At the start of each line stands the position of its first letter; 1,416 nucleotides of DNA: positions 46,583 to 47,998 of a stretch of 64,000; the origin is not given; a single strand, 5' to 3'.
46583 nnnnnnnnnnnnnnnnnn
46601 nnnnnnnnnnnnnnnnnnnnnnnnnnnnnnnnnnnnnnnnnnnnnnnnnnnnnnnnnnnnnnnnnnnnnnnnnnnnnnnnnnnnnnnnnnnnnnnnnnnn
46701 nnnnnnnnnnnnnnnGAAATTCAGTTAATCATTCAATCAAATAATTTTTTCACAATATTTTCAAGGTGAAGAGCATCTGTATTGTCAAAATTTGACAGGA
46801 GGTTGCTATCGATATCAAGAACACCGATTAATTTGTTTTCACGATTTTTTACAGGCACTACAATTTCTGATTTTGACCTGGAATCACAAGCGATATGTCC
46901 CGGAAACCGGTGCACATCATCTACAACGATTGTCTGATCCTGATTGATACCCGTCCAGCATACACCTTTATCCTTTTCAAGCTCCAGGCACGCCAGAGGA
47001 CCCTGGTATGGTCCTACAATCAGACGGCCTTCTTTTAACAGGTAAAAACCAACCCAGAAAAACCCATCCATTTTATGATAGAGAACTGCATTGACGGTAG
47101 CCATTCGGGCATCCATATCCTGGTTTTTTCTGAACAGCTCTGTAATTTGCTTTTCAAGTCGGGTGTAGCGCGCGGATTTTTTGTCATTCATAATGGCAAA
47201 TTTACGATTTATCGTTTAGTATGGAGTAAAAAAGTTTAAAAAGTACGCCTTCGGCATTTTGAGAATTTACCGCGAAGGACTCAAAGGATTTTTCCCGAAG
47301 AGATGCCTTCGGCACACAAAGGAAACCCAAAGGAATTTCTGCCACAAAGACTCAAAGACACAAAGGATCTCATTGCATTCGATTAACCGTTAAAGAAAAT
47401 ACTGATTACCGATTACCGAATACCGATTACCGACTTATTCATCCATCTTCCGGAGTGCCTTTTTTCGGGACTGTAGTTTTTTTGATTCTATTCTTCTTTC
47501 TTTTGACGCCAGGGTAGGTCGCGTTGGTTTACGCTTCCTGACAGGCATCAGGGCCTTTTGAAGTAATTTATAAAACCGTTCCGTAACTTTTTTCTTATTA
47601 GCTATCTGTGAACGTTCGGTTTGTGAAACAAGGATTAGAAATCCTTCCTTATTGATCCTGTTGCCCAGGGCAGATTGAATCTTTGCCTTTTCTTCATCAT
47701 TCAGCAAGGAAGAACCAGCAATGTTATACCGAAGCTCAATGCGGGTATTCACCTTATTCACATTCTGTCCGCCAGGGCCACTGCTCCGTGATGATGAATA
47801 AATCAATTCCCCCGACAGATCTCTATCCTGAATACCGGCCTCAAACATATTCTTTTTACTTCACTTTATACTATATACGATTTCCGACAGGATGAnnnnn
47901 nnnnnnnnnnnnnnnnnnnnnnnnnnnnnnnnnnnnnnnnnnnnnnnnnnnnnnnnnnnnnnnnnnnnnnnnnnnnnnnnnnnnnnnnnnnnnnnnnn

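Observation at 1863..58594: Short-period tandem arrays sit on or next to stop codons throughout the window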

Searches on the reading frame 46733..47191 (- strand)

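Call 9: search_protein_families(library=pfam, proteins=[window:46733-47191:-])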
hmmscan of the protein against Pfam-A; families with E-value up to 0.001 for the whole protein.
window:46733-47191:- (152 aa): 1 family
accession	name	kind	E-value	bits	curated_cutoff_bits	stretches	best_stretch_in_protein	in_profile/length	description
PF13185.12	GAF_2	-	5e-07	30.4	28.6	1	43-141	19-122/136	GAF domain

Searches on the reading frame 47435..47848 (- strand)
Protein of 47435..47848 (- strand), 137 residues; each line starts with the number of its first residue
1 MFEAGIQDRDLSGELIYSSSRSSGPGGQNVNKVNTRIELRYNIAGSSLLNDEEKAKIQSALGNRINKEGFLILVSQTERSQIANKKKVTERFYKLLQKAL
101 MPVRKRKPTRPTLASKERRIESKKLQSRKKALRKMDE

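Call 9: search_protein_families(library=pfam, proteins=[window:47435-47848:-])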
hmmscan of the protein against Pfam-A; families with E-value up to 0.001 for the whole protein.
window:47435-47848:- (137 aa): 1 family
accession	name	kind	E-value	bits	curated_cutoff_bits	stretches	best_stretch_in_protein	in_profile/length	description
PF00472.26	RF-1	-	3.8e-15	56.3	35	1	14-133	11-116/116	RF-1 domain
